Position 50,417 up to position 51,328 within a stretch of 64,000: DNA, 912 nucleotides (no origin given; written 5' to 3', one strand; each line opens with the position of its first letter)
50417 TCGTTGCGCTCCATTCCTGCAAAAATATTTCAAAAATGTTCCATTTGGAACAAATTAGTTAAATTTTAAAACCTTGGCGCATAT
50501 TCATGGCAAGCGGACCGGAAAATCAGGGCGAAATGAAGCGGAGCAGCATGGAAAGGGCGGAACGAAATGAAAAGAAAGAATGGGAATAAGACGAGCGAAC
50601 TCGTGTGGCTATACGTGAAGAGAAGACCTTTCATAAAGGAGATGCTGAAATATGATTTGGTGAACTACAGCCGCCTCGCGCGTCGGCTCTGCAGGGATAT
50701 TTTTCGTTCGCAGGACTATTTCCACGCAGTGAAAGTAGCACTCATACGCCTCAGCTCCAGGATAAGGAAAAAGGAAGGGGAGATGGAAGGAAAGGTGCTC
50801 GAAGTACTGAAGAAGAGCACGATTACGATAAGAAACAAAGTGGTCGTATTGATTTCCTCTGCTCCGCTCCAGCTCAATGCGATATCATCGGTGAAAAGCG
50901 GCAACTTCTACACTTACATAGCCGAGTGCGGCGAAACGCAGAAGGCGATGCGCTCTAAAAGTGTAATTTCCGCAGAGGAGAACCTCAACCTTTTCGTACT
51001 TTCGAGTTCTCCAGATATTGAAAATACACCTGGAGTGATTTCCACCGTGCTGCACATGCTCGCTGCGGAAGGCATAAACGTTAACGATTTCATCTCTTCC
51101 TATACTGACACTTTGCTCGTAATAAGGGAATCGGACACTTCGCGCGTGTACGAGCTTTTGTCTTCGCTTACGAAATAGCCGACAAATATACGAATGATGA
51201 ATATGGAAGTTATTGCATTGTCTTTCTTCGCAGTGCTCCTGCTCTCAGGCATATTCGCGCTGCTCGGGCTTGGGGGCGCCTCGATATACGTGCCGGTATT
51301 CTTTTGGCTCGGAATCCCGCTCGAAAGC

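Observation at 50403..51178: Winged-helix plus ACT regulator transcribed divergently from the complete argJBDCFGH operon, with a perfect palindromic operator candidate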

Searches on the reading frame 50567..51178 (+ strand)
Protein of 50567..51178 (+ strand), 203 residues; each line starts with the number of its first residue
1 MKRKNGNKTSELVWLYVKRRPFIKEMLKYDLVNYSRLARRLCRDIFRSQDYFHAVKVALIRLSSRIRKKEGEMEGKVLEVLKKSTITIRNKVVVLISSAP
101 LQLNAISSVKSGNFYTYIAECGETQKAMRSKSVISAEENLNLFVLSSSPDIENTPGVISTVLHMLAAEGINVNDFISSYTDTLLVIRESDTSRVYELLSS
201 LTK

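Call 4: search_protein_families(library=pfam, proteins=[window:50567-51178:+], max_evalue=0.01)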
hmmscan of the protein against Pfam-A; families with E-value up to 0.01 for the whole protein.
window:50567-51178:+ (203 aa): 6 families
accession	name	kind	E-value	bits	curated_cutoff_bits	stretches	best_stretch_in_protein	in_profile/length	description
PF13840.12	ACT_7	-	1.1e-07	32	27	1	150-199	15-64/65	ACT domain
PF01842.31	ACT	-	0.00015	22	27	1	152-180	8-36/66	ACT domain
PF22468.2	ACT_9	-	0.00096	19.3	27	1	152-198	9-57/61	ACT domain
PF24367.1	DUF7523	-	0.0038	18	27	0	17-123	10-109/158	Family of unknown function (DUF7523)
PF17226.7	MTA_R1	-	0.0068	17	25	0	35-83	16-65/78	MTA R1 domain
PF22629.2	ACT_AHAS_ss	-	0.0075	16.9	27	0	152-180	6-34/67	AHAS small subunit-like ACT domain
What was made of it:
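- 50567..51178 (+): Gene for the 203-aa DUF7523 + ACT_7 protein, the candidate arginine-pathway regulator (called REG in this report). Pfam ACT_7 32 bits (gathering score 27); DUF7523 18 bits (below 27) (call 4).
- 51005..51175 (+): Canonical ACT domain (aa 147-203), the putative ligand sensor. Pfam ACT_7, ACT and ACT_9 (call 4).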

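Call 5: search_protein_families(library=ncbifam, proteins=[window:50567-51178:+], max_evalue=0.1)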
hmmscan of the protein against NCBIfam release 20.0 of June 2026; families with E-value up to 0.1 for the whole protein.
window:50567-51178:+ (203 aa): 7 families
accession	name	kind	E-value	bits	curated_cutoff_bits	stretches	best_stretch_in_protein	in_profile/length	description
NF005159.0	PRK06635.2-3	equivalog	2.8e-05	23.3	379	1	132-199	336-402/406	aspartate kinase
TIGR00656.1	asp_kin_monofn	equivalog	0.00014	21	402.25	1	123-198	327-400/407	aspartate kinase, monofunctional class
TIGR00657.1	asp_kinases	subfamily_domain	0.00016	20.9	208.7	1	73-199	317-437/442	aspartate kinase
NF005160.0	PRK06635.2-4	equivalog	0.0011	17.8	657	1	132-198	315-388/392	aspartate kinase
TIGR02391.1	hypoth_ymh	hypoth_equivalog_domain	0.014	15.5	39.45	1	40-78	7-46/125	TIGR02391 family protein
NF053754.1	TrpY_fam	subfamily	0.038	14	180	1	135-178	85-128/163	TrpY family transcription regulator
NF006068.0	PRK08210.1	equivalog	0.067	12.3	474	1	85-194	282-392/405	aspartate kinase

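Call 6: find_homologous_proteins(query=window:50567-51178:+, max_evalue=0.001)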
Query window:50567-51178:+ (203 aa): 74 proteins with E <= 0.001 among 248 candidates.
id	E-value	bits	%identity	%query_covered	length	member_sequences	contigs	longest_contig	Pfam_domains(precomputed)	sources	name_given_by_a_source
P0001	8.4e-123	425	100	100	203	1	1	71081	PF13840.13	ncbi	-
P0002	4.7e-95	334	81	97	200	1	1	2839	PF13840.13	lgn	-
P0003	6.4e-95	334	81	97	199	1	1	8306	PF13840.13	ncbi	-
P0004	4.1e-93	328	80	97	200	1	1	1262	PF13840.13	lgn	-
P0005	1.7e-92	326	83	92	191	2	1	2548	PF22468.3,PF13840.13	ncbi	-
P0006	2.1e-92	326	81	97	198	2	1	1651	PF13840.13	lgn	-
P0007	2.6e-90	319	78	97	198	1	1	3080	PF13840.13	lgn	-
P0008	5.6e-90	318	78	97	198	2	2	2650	PF13840.13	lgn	-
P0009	1.1e-86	307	73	99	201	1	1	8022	PF22468.3,PF13840.13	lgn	-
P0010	2.6e-85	303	79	92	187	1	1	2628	PF13840.13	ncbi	-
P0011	1.2e-84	300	70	97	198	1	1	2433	PF13840.13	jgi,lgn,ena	-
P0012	6.4e-83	295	69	97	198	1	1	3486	PF13840.13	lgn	-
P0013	1.3e-82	294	71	97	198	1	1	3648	PF22468.3,PF24367.2,PF13840.13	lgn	-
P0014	1.1e-81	291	71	97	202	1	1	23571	PF13840.13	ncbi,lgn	-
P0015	1.4e-80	287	69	97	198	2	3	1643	PF24367.2,PF13840.13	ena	-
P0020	1.4e-57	212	54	99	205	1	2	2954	PF22468.3,PF24367.2,PF13840.13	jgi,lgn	-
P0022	4.7e-56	207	51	96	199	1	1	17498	PF24367.2,PF13840.13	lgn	-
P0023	5.5e-56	207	53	98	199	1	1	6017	PF24367.2,PF13840.13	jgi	jgi:hypothetical protein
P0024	1.1e-55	206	53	96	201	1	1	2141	PF24367.2,PF13840.13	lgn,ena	-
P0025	1.2e-55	206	53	97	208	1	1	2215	PF24367.2,PF13840.13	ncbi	-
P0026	3.9e-55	204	50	98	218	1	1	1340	PF24367.2,PF13840.13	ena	-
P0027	6.6e-55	204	54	97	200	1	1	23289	PF24367.2,PF13840.13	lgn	-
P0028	5.7e-54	200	52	97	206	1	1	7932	PF24367.2,PF13840.13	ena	-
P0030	2.8e-53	198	52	96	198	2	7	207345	PF24367.2,PF13840.13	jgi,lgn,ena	jgi:aspartokinase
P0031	4.4e-53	198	51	96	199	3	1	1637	PF22468.3,PF24367.2,PF13840.13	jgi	jgi:hypothetical protein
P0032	5.0e-53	197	50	96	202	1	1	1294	PF24367.2,PF13840.13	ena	-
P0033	5.1e-53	197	52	95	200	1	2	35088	PF24367.2,PF13840.13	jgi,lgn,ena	-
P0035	7.2e-53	197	52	95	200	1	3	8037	PF24367.2,PF13840.13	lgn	-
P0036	1.2e-52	196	52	97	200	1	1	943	PF24367.2,PF13840.13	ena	-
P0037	1.9e-52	196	49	95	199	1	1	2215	PF24367.2,PF13840.13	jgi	jgi:hypothetical protein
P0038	2.2e-52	195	50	97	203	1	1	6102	PF22468.3,PF24367.2,PF13840.13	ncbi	-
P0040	3.9e-52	195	52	95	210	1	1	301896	PF24367.2,PF13840.13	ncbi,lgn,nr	ncbi:ACT domain-containing protein [Candidatus Micrarchaeota archaeon]|nr:ACT domain-containing prot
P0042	5.3e-52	194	51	96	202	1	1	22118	PF24367.2,PF13840.13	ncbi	-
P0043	1.4e-51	193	49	99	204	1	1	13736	PF24367.2,PF13840.13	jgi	-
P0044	1.6e-51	193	48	95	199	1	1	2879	PF24367.2,PF13840.13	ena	-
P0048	1.5e-50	189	50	96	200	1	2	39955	PF24367.2,PF13840.13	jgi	jgi:hypothetical protein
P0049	3.1e-50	188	47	95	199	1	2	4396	PF24367.2,PF13840.13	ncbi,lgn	-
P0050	3.8e-50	188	50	95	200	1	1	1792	PF24367.2,PF13840.13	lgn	-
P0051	4.1e-50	188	49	97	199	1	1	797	PF24367.2,PF13840.13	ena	-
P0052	6.3e-50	187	51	97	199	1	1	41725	PF24367.2,PF13840.13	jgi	jgi:hypothetical protein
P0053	6.7e-50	187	48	97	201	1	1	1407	PF24367.2,PF13840.13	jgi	jgi:hypothetical protein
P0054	8.7e-50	187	53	95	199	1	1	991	PF24367.2,PF13840.13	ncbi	-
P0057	1.2e-49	186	51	95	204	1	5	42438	PF22468.3,PF24367.2,PF13840.13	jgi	jgi:aspartokinase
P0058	1.3e-49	186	49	96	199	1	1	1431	PF24367.2,PF13840.13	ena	-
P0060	2.6e-49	185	51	94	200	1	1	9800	PF24367.2,PF13840.13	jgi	jgi:aspartokinase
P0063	3.9e-49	185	50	95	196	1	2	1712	PF22468.3,PF24367.2,PF13840.13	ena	-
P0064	1.2e-48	183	49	100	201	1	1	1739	PF24367.2,PF13840.13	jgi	jgi:hypothetical protein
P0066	2.8e-48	182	47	97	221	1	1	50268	PF24367.2,PF13840.13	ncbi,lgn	ncbi:MAG: ACT domain-containing protein [Candidatus Bilamarchaeaceae archaeon]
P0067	9.4e-48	180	48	96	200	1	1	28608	PF24367.2,PF13840.13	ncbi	ncbi:MAG: ACT domain-containing protein [Candidatus Micrarchaeota archaeon]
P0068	2.3e-47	179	47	96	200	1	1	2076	PF24367.2,PF13840.13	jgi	jgi:aspartokinase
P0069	2.9e-47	179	48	95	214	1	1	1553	PF22468.3,PF24367.2,PF13840.13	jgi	jgi:hypothetical protein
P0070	4.8e-47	178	47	96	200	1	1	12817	PF22468.3,PF24367.2,PF13840.13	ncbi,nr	ncbi:MAG: ACT domain-containing protein [Candidatus Micrarchaeota archaeon]|nr:ACT domain-containing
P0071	5.1e-46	175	46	96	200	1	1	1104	PF24367.2,PF13840.13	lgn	-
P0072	4.9e-43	165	46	96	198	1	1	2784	PF24367.2,PF13840.13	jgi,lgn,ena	jgi:hypothetical protein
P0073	2.3e-34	137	42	95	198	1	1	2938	PF24367.2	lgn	-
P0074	2.2e-14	72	30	93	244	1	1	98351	PF13840.13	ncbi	-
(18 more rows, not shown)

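Call 11: find_related_loci(query=A1, collection=genome_contigs, flank=10000)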
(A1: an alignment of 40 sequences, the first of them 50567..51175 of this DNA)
Query A1 (203 aa) in genome_contigs; peptide patterns used: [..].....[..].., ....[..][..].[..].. (x = any residue, [..] = any of these).
89 stretches matched a pattern; 75 encode a relative of the query (tblastn E <= 1e-3); 73 distinct loci.
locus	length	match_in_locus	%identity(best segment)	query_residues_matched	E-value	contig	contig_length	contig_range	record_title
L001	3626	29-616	83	8-203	6e-110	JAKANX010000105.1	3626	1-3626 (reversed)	MAG: Candidatus Micrarchaeota archaeon isolate WY5.bin9 NODE_57433_length_3626_cov_0.991426, whole genome shotgun sequen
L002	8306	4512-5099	81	8-203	2e-105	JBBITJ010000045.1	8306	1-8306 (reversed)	MAG: Candidatus Micrarchaeota archaeon isolate TCF170221_bin_394 NODE_2453_length_8306_cov_14.793843, whole genome shotg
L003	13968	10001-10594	71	8-203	7e-92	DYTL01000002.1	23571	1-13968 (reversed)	MAG TPA_asm: Candidatus Micrarchaeota archaeon isolate DR5_33_55 Afr_mines_DR5_283_length_23571_cov_22_429835, whole gen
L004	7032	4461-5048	58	8-203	6e-76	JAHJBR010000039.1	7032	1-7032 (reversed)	MAG: Candidatus Micrarchaeota archaeon isolate Modern_marine.mb.268 Modern_marine.mb.268_k141_567286, whole genome shotg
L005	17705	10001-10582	54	10-202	3e-65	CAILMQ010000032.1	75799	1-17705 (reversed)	uncultured Candidatus Micrarchaeota archaeon isolate AlinenSediments_bin-0946 genome assembly, contig: bin-0946:32/68, w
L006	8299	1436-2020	55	10-203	2e-65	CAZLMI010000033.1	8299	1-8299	MAG TPA_asm: Candidatus Micrarchaeota archaeon isolate binchicken_co356_145 genome assembly, contig: NODE_4651_length_82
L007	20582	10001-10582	52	10-202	5e-62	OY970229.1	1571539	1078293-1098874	MAG: uncultured Candidatus Micrarchaeota archaeon isolate MFD01476.bin.c.6 genome assembly, chromosome: 1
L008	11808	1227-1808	53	10-202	5e-62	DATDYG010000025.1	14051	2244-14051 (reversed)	MAG TPA_asm: Candidatus Bilamarchaeaceae archaeon isolate SMAG_U8159 k141_1960605, whole genome shotgun sequence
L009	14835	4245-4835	51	8-203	2e-61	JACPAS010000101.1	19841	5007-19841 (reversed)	MAG: Candidatus Micrarchaeota archaeon isolate NC_groundwater_237_Ag_S-0.2um_36_6 S5_GD2017_2_S2_scaffold_2064, whole ge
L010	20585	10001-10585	51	10-203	3e-59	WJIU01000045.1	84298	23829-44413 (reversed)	MAG: Candidatus Micrarchaeota archaeon isolate Bin_091 k141_4892160, whole genome shotgun sequence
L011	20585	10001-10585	50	8-201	8e-59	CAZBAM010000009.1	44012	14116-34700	MAG TPA_asm: Candidatus Micrarchaeota archaeon isolate binchicken_co33_206 genome assembly, contig: NODE_628_length_4401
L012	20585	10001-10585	51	8-202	1e-58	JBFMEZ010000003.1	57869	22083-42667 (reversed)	MAG: Candidatus Micrarchaeota archaeon isolate MAG258 MAG258_3, whole genome shotgun sequence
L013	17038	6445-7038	51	7-203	2e-58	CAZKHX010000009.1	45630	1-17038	MAG TPA_asm: Candidatus Micrarchaeota archaeon isolate binchicken_co334_50 genome assembly, contig: NODE_1207_length_456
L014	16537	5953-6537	56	10-203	8e-58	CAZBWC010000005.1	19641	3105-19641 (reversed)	MAG TPA_asm: Candidatus Micrarchaeota archaeon isolate SRP269290_co1_298 genome assembly, contig: NODE_3449_length_19641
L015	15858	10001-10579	50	9-201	1e-57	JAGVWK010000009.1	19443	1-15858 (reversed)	Candidatus Micrarchaeota archaeon isolate RIFCSPHIGHO2_02_FULL_50_12 rifcsphigho2_02_scaffold_4624, whole genome shotgun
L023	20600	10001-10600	49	2-201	8e-56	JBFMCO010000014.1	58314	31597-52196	MAG: Candidatus Micrarchaeota archaeon isolate MAG195 MAG195_14, whole genome shotgun sequence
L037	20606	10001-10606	47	2-203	2e-53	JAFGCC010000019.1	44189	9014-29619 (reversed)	MAG: Candidatus Micrarchaeota archaeon isolate Zod_Metabat.1079 k87_11758027, whole genome shotgun sequence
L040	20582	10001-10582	47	10-203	3e-53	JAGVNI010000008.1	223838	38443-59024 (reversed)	MAG: archaeon isolate DeMMO3_13 c_000000063438, whole genome shotgun sequence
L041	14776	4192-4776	49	3-201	3e-52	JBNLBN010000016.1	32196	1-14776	MAG: Candidatus Micrarchaeia archaeon isolate C2.bin.27.permissive NODE_16_length_32196_cov_4.437187, whole genome shotg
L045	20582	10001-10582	45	10-203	3e-51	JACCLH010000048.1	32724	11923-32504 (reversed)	MAG: Candidatus Micrarchaeota archaeon isolate Sv348 k141_635989, whole genome shotgun sequence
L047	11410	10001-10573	45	10-203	4e-47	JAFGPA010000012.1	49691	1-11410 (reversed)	MAG: Candidatus Micrarchaeota archaeon isolate Zod_Metabat.667 k87_2480696, whole genome shotgun sequence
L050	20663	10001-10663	40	4-201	2e-45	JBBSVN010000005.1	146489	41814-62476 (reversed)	MAG: Candidatus Micrarchaeota archaeon isolate H52-bin093_1 H52_bin093_1_000000000005, whole genome shotgun sequence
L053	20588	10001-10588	33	8-203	2e-30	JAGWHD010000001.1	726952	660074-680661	MAG: Candidatus Micrarchaeota archaeon isolate REEA68 REEA68_1_length_726952_cov_8.606876, whole genome shotgun sequence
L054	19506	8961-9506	36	17-203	2e-30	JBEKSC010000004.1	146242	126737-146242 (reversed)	MAG: Candidatus Bathyarchaeia archaeon isolate SPRUCE 525 SPRUCE_525_4, whole genome shotgun sequence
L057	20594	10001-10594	33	6-203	1e-28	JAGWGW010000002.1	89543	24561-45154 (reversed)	MAG: Candidatus Micrarchaeota archaeon isolate REEA6 REEA6-150_175, whole genome shotgun sequence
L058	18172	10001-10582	35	10-203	4e-28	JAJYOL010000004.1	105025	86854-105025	MAG: Candidatus Micrarchaeota archaeon isolate DBS2-5.bin41 NODE_88_length_105025_cov_6.308071, whole genome shotgun seq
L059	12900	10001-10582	31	10-203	9e-27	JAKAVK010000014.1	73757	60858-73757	MAG: Candidatus Micrarchaeota archaeon isolate YP3.bin93 NODE_441_length_73757_cov_6.26083, whole genome shotgun sequenc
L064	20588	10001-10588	49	8-203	1e-55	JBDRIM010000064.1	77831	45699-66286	MAG: Candidatus Micrarchaeota archaeon isolate MEGAHIT-group-1.587 k141_7714154, whole genome shotgun sequence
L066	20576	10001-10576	29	10-201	2e-21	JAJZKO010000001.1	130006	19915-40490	MAG: Candidatus Micrarchaeota archaeon isolate MAS1.bin30 NODE_39_length_130006_cov_95.055059, whole genome shotgun sequ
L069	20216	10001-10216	40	130-201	3e-14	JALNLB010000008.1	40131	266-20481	MAG: Candidatus Terraquivivens ruidianensis isolate JZ-2.bins.210.201808 NODE_1614_length_40131_cov_1.777072, whole geno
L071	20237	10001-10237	34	125-203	7e-10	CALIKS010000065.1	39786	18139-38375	MAG: uncultured archaeon isolate S1_Bin_MAXBIN__124_sub_1 genome assembly, contig: c_000001599483, whole genome shotgun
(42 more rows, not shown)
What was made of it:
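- Tried and rejected: The organism is inferred to be a Micrarchaeota archaeon from the closest relatives (calls 6, 11).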

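Call 15: predict_structure(alignment_id=A1)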
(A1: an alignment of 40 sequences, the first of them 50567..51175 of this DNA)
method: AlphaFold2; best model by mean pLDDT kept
length: 203 residues; sequences in the alignment: 40
mean_pLDDT: 92.5   pTM: 0.71
mean pLDDT of the five models: 92.5, 92.2, 91.8, 91.4, 89.9
residues with pLDDT >= 90: 179; 70-90: 17; 50-70: 3; < 50: 4
segments of 3 or more residues with pLDDT < 50: 1-4
pLDDT, mean of each block of 10 residues (from residue 1): 60 94 92 96 94 96 91 91 96 96 94 95 91 95 96 93 95 92 96 97 91
secondary structure, 60 per line:
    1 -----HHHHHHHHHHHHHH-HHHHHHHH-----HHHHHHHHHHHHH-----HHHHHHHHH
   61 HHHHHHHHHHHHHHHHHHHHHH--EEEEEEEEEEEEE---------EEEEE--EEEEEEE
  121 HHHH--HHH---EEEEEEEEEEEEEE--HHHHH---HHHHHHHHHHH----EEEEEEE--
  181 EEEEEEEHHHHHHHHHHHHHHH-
elements in order: H6-19 H21-28 H34-46 H52-82 E85-97 E107-111 E114-120 H121-124 E133-146 H149-153 H157-167 E172-178 E181-187 H188-202
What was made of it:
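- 50819..51004 (+): Degenerate first ACT-like unit (aa 85-146). AF2 strands 85-97, 107-111, 114-120 and 133-146 (call 15).
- On ACT domain superfamily: AF2 gives E133-146, H157-167, E172-178, E181-187 and H188-202 (call 15).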

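Call 17: search_solved_structures(query=A1, max_evalue=1, show_alignments=2)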
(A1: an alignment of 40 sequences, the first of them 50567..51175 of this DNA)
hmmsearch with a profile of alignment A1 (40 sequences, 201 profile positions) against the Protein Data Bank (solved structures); distinct sequences matched with E-value up to 1: 14.
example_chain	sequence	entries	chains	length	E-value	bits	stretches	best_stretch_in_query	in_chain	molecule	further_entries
3l76_A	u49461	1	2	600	1.8e-06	30.9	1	138-198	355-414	Aspartokinase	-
2re1_A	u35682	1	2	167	0.0044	19.9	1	153-197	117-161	Aspartokinase, alpha and beta subunits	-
5yei_D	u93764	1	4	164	0.011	18.6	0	151-188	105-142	Aspartokinase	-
2f06_A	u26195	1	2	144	0.022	17.6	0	150-198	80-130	conserved hypothetical protein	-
2dtj_A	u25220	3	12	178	0.095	15.5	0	149-199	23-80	Aspartokinase | Aspartokinase LysC beta subunit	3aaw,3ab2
9vp8_A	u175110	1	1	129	0.13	15.1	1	150-192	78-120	YdjB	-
3ab4_B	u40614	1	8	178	0.16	14.8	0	149-199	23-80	Aspartokinase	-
5yei_C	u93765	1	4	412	0.16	14.7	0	151-187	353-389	Aspartokinase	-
1zvp_A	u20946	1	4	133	0.17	14.7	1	101-195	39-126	hypothetical protein VC0802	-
2i2o_A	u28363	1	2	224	0.85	12.4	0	31-81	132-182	eIF4G-like protein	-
6u9d_C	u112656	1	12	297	0.86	12.4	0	149-179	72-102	Acetolactate synthase small subunit, mitochondrial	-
3s1t_A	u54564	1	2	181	0.86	12.4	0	150-175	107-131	Aspartokinase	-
4jhj_A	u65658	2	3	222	0.87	12.4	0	31-81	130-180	MIF4G domain-containing protein B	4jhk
6wo1_B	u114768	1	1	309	0.9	12.3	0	149-179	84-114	Acetohydroxyacid synthase regulatory subunit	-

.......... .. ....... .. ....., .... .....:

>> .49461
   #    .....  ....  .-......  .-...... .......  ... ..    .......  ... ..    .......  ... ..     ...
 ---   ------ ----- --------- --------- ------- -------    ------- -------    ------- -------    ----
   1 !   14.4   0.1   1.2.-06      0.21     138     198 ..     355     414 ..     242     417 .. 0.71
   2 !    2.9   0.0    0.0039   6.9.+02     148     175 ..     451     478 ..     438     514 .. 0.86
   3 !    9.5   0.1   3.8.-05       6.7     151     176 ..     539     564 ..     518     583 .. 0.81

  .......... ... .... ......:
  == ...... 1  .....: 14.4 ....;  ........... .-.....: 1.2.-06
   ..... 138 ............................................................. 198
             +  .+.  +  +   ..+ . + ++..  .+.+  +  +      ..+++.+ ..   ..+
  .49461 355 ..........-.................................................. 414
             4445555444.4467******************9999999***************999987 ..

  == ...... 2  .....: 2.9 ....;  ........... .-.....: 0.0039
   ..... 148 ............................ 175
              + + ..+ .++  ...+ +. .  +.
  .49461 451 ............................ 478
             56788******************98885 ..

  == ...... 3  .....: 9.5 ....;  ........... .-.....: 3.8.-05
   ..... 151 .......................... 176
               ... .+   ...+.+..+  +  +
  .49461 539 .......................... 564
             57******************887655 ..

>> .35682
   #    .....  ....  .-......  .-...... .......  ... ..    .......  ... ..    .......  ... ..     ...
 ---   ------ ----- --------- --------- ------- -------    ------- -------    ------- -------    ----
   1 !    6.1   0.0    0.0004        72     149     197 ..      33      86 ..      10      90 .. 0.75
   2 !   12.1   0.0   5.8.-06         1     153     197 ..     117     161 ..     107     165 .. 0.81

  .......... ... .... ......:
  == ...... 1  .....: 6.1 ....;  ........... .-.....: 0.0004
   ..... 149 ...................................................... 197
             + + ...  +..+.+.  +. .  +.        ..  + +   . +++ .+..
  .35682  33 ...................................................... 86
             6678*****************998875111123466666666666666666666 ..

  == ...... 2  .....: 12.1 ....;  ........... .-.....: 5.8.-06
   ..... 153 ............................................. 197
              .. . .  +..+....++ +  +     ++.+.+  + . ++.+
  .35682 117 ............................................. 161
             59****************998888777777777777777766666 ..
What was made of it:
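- Tried and rejected: PDB sequence search with the family profile found only ACT domains of aspartokinases and similar proteins (call 17).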

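Call 18: fold_search(model_id=the predicted structure, library=pdb)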
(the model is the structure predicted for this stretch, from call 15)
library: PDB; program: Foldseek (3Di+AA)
matches with E <= 10: 1199; with E <= 0.001: 91
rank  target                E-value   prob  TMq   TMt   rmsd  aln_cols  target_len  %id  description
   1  1zvp_B                2.0e-07  1.00  0.50  0.75   2.8       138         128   14  Crystal Structure of a Protein of Unknown Function VC0802 from Vibrio cholerae, Possible Transport Protein (released 2005-07-19)
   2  3tvi_B                3.8e-07  1.00  0.48  0.24   3.9       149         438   11  Crystal structure of Clostridium acetobutylicum aspartate kinase (CaAK): An important allosteric enzyme for industrial (released 2011-11-09)
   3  1zvp_A                4.3e-07  1.00  0.50  0.76   3.1       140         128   15  Crystal Structure of a Protein of Unknown Function VC0802 from Vibrio cholerae, Possible Transport Protein (released 2005-07-19)
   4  3tvi_D                4.8e-07  1.00  0.49  0.24   3.3       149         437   11  Crystal structure of Clostridium acetobutylicum aspartate kinase (CaAK): An important allosteric enzyme for industrial (released 2011-11-09)
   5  3ab4_O                5.5e-07  1.00  0.47  0.28   4.4       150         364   13  Crystal structure of feedback inhibition resistant mutant of aspartate kinase from Corynebacterium glutamicum in compl (released 2010-06-23)
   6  3ab4_D                5.8e-07  1.00  0.50  0.65   3.3       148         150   12  Crystal structure of feedback inhibition resistant mutant of aspartate kinase from Corynebacterium glutamicum in compl (released 2010-06-23)
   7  3ab2_N                6.6e-07  1.00  0.48  0.61   3.5       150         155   13  Crystal structure of aspartate kinase from Corynebacterium glutamicum in complex with threonine (released 2010-06-23)
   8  3tvi_E                7.0e-07  1.00  0.50  0.24   3.4       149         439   10  Crystal structure of Clostridium acetobutylicum aspartate kinase (CaAK): An important allosteric enzyme for industrial (released 2011-11-09)
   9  3ab2_F                1.0e-06  1.00  0.48  0.61   3.7       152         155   13  Crystal structure of aspartate kinase from Corynebacterium glutamicum in complex with threonine (released 2010-06-23)
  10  3ab4_B                1.1e-06  1.00  0.46  0.58   3.6       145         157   11  Crystal structure of feedback inhibition resistant mutant of aspartate kinase from Corynebacterium glutamicum in compl (released 2010-06-23)
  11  3tvi_A                1.1e-06  1.00  0.49  0.24   3.8       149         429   10  Crystal structure of Clostridium acetobutylicum aspartate kinase (CaAK): An important allosteric enzyme for industrial (released 2011-11-09)
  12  3ab4_K                1.2e-06  1.00  0.50  0.28   5.2       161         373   12  Crystal structure of feedback inhibition resistant mutant of aspartate kinase from Corynebacterium glutamicum in compl (released 2010-06-23)
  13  3tvi_F                1.4e-06  1.00  0.49  0.24   3.7       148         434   10  Crystal structure of Clostridium acetobutylicum aspartate kinase (CaAK): An important allosteric enzyme for industrial (released 2011-11-09)
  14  3ab2_H                1.4e-06  1.00  0.49  0.62   3.2       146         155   12  Crystal structure of aspartate kinase from Corynebacterium glutamicum in complex with threonine (released 2010-06-23)
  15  3tvi_H                1.5e-06  1.00  0.48  0.24   3.7       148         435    9  Crystal structure of Clostridium acetobutylicum aspartate kinase (CaAK): An important allosteric enzyme for industrial (released 2011-11-09)
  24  1zvp_C                2.4e-06  1.00  0.50  0.75   3.4       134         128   16  Crystal Structure of a Protein of Unknown Function VC0802 from Vibrio cholerae, Possible Transport Protein (released 2005-07-19)
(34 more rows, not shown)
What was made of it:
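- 50819..51004 (+): Foldseek aligns about 140-150 columns to the tandem-ACT regulatory domains of aspartokinases and to VC0802 (1zvp) (call 18).
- On ACT domain superfamily: Foldseek matches aspartokinase ACT domains (call 18).
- Closest known: Regulatory tandem-ACT domains of aspartokinases, and VC0802. Same: These are the best sequence and structure matches for residues of about 60-203: Foldseek E 2e-7 to 6e-6 (call 18) and hmmsearch against 3l76 E 2e-6 (call 17).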
